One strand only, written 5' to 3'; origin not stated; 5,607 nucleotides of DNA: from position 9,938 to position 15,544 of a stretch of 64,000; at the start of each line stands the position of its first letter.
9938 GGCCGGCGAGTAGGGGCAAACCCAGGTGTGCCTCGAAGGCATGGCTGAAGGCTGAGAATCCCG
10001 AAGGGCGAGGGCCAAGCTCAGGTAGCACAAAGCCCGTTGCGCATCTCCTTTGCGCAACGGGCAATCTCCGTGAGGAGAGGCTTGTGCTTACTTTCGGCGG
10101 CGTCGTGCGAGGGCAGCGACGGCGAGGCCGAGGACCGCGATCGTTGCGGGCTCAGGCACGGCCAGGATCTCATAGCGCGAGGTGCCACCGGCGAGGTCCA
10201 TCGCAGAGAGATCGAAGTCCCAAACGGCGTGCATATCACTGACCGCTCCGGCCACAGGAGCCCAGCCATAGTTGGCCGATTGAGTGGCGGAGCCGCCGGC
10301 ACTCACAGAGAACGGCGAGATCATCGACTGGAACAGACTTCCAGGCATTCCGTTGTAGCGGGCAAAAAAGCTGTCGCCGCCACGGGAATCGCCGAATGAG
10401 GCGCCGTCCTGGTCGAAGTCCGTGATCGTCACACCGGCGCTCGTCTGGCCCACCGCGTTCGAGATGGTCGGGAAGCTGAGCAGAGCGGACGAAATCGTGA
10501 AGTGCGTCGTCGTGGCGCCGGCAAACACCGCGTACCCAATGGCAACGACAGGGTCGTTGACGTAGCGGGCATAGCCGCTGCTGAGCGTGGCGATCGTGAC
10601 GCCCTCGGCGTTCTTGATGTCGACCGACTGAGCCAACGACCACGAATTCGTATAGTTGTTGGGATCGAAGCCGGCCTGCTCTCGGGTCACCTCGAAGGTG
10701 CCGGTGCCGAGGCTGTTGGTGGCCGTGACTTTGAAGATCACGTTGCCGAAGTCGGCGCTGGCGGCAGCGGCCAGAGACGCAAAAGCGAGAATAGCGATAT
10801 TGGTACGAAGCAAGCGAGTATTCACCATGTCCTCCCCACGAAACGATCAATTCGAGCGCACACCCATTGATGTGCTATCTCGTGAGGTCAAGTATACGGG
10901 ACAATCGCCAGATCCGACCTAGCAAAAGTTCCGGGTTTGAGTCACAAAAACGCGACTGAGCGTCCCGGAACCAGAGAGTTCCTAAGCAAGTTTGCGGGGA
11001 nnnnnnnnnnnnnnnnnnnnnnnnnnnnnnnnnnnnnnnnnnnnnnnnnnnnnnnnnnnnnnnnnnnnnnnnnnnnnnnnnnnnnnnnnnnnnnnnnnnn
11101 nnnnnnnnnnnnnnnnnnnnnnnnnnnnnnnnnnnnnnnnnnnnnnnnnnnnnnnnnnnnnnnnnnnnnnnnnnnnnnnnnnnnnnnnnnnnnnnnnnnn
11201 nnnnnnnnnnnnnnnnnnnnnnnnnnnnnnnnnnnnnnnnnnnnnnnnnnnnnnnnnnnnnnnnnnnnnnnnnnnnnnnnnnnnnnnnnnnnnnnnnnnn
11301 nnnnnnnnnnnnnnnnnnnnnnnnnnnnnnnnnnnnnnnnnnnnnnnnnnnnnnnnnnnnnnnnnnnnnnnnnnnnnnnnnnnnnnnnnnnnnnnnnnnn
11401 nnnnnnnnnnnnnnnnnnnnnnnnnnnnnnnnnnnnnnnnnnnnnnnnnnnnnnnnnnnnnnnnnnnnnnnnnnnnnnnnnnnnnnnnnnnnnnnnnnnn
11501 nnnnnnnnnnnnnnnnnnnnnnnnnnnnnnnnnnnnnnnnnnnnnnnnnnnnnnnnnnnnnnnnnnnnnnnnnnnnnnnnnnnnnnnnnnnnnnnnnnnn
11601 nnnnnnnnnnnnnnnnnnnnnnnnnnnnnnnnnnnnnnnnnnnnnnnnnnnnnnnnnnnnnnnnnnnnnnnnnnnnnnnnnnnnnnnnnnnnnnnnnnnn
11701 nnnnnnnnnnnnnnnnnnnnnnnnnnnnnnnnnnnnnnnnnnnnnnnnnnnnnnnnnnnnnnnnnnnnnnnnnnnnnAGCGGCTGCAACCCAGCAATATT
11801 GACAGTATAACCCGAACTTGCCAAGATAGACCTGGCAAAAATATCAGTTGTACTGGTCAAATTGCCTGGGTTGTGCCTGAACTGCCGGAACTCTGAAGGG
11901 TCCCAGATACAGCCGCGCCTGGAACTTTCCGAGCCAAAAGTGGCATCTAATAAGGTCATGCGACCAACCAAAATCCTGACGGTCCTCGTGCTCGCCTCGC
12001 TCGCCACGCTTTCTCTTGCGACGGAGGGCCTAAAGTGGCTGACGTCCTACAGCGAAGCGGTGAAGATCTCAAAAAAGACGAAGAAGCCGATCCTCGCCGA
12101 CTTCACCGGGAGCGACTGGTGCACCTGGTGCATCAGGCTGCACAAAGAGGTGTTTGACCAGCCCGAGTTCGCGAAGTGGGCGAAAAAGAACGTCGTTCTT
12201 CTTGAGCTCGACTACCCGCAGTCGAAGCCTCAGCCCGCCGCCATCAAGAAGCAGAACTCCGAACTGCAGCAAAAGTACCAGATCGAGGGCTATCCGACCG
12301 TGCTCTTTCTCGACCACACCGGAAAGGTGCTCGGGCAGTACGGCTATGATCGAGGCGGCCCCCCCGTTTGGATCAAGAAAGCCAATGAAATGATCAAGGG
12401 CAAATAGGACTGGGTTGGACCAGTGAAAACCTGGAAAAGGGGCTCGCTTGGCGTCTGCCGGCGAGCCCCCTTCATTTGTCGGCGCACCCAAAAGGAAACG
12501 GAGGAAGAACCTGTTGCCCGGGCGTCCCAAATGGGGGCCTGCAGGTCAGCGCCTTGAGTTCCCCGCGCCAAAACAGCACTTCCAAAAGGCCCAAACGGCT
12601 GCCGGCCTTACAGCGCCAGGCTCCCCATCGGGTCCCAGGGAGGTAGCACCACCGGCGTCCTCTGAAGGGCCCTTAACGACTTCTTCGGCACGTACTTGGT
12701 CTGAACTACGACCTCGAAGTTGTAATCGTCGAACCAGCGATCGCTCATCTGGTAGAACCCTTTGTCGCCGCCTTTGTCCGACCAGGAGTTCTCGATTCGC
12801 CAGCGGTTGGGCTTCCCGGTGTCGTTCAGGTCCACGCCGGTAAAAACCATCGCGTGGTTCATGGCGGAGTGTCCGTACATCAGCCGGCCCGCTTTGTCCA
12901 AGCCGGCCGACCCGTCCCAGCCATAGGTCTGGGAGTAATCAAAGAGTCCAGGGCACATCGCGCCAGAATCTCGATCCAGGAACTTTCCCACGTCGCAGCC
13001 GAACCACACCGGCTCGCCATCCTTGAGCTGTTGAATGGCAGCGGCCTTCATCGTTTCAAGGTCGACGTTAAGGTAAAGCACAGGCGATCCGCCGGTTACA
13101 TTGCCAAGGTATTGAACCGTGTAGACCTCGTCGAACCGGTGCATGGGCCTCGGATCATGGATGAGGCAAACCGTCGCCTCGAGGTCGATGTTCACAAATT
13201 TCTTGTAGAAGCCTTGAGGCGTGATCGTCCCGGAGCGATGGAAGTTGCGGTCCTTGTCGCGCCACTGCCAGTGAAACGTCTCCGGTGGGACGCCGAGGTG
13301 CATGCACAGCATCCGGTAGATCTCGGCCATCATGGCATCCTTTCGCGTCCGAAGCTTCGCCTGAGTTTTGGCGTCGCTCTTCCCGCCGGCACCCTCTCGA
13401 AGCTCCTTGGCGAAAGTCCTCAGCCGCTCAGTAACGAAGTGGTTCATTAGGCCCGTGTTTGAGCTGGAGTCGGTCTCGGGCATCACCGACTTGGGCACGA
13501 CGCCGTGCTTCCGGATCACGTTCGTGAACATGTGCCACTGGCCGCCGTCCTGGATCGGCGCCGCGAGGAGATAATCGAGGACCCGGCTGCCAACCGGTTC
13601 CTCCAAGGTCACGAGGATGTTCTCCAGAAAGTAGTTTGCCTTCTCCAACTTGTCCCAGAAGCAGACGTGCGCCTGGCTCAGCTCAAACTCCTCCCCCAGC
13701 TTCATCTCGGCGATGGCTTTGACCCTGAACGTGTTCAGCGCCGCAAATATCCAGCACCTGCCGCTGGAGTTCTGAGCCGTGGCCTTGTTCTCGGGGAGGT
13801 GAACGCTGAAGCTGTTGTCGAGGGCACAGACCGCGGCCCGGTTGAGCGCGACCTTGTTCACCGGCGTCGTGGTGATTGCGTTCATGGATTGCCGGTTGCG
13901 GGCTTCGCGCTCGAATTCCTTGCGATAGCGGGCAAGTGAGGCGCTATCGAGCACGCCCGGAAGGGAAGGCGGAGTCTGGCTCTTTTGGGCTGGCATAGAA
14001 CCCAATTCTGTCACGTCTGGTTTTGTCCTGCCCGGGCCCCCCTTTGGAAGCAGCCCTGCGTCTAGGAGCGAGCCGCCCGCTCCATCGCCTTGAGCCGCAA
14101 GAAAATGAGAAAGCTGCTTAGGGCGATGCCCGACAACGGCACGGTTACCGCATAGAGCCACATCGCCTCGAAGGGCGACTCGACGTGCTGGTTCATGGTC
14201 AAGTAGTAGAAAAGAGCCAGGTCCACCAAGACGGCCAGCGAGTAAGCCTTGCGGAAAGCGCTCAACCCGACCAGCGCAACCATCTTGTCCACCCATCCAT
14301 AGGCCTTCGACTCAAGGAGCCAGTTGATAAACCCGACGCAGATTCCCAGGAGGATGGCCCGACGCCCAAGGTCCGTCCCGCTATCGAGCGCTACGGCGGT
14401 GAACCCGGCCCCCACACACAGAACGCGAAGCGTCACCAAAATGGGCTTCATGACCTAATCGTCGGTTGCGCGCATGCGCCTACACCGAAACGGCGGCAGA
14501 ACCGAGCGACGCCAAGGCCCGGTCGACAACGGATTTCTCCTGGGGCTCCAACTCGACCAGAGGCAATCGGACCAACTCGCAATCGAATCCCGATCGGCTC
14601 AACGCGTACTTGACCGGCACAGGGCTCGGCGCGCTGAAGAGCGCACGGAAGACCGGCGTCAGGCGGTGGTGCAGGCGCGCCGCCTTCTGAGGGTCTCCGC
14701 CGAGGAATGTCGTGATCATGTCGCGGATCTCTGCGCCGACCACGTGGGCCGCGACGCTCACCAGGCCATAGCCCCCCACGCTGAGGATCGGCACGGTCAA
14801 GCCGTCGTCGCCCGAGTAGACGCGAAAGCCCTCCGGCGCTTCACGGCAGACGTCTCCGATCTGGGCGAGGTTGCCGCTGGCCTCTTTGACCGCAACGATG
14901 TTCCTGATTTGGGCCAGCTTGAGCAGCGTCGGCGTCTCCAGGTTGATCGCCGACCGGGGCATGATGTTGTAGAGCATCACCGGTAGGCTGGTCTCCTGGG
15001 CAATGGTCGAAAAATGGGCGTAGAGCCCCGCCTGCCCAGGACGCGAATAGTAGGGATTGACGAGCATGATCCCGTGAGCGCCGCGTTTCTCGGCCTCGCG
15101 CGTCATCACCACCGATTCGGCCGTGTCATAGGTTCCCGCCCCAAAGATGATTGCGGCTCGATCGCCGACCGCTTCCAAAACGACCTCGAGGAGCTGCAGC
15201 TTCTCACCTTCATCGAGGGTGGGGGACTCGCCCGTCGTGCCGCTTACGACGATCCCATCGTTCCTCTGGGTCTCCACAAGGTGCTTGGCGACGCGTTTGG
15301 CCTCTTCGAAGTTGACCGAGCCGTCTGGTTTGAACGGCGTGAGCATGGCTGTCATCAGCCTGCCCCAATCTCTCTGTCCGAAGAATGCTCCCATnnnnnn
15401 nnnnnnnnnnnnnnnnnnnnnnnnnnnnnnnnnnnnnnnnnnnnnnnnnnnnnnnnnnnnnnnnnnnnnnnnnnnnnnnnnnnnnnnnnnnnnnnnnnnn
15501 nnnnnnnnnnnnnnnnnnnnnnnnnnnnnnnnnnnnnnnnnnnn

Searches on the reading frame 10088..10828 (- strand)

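Call 61: search_protein_families(library=pfam, proteins=[window:10088-10828:-], max_evalue=0.00001)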
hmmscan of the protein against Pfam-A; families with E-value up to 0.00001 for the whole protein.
window:10088-10828:- (246 aa): 1 family
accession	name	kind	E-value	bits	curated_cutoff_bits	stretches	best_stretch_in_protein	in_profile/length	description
PF07589.16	PEP-CTERM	-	1.2e-06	28.8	20.7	1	223-245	1-24/24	PEP-CTERM motif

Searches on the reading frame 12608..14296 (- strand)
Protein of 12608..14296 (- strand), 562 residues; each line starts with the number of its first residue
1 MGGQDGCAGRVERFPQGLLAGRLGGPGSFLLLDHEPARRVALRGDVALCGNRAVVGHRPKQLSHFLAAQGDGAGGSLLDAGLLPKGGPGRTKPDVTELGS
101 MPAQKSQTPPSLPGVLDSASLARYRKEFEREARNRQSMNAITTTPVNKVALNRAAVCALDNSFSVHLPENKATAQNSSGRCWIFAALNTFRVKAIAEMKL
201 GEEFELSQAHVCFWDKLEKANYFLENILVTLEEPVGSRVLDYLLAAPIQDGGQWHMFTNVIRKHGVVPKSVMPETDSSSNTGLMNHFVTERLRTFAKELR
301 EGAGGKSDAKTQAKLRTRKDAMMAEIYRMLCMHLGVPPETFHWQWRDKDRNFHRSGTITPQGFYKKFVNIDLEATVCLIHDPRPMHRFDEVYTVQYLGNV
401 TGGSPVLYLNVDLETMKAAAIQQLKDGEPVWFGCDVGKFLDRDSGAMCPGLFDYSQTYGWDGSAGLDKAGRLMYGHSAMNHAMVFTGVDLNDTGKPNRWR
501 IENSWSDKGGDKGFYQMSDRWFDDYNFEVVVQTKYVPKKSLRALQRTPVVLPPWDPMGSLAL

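Call 61: search_protein_families(library=pfam, proteins=[window:12608-14296:-], max_evalue=0.00001)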
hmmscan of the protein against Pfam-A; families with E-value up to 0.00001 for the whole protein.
window:12608-14296:- (562 aa): 1 family
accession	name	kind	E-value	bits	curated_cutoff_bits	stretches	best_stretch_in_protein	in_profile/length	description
PF03051.21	Peptidase_C1_2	-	1.1e-166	555.4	22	1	116-558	2-438/438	Peptidase C1-like family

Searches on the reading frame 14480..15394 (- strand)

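Call 61: search_protein_families(library=pfam, proteins=[window:14480-15394:-], max_evalue=0.00001)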
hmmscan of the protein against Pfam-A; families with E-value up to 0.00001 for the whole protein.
window:14480-15394:- (304 aa): 1 family
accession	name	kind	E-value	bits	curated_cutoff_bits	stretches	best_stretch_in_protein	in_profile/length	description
PF00701.28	DHDPS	-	2e-83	279.9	22.1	1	11-294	3-286/289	Dihydrodipicolinate synthetase family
